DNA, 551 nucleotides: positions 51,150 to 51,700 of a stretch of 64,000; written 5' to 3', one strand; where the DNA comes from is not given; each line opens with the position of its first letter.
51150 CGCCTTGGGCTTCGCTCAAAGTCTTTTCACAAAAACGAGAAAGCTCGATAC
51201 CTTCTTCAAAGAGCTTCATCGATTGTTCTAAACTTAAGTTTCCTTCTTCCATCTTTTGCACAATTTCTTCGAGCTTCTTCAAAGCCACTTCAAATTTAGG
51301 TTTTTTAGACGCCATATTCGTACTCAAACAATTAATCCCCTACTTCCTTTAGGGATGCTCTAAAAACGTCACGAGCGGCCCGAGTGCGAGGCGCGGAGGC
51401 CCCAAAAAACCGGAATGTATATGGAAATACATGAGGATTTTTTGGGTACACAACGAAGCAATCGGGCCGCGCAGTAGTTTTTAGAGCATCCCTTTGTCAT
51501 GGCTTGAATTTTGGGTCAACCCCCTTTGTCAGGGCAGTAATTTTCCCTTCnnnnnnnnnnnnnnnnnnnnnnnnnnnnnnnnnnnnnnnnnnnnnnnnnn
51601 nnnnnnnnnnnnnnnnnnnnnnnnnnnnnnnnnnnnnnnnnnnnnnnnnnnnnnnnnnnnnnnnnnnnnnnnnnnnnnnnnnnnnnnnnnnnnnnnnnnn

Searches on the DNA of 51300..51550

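Call 12: search_rna_families(source=window, start=51300, end=51550, threshold=evalue, max_evalue=10, show_alignments=3)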
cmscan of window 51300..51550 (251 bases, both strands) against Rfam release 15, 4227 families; matches with E-value up to 10: 5.
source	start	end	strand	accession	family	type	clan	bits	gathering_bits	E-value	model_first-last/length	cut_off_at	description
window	51356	51432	-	RF02228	sX9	Gene; sRNA;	-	20.8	44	0.076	1-76/76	no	Xanthomonas sRNA sX9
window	51426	51500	+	RF01924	mir-2774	Gene; miRNA;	-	15.5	51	0.38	1-67/67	no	mir-2774 microRNA precursor family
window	51318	51369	+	RF01410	BsrC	Gene; sRNA;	-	14.9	38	2.6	1-87/87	no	BsrC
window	51353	51491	-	RF04173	MIR847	Gene; miRNA;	-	14.8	184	1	1-164/164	no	MIR847 microRNA precursor family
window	51399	51449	+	RF04154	mir-1277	Gene; miRNA;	-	14.7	81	6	1-78/78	no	mir-1277 microRNA precursor family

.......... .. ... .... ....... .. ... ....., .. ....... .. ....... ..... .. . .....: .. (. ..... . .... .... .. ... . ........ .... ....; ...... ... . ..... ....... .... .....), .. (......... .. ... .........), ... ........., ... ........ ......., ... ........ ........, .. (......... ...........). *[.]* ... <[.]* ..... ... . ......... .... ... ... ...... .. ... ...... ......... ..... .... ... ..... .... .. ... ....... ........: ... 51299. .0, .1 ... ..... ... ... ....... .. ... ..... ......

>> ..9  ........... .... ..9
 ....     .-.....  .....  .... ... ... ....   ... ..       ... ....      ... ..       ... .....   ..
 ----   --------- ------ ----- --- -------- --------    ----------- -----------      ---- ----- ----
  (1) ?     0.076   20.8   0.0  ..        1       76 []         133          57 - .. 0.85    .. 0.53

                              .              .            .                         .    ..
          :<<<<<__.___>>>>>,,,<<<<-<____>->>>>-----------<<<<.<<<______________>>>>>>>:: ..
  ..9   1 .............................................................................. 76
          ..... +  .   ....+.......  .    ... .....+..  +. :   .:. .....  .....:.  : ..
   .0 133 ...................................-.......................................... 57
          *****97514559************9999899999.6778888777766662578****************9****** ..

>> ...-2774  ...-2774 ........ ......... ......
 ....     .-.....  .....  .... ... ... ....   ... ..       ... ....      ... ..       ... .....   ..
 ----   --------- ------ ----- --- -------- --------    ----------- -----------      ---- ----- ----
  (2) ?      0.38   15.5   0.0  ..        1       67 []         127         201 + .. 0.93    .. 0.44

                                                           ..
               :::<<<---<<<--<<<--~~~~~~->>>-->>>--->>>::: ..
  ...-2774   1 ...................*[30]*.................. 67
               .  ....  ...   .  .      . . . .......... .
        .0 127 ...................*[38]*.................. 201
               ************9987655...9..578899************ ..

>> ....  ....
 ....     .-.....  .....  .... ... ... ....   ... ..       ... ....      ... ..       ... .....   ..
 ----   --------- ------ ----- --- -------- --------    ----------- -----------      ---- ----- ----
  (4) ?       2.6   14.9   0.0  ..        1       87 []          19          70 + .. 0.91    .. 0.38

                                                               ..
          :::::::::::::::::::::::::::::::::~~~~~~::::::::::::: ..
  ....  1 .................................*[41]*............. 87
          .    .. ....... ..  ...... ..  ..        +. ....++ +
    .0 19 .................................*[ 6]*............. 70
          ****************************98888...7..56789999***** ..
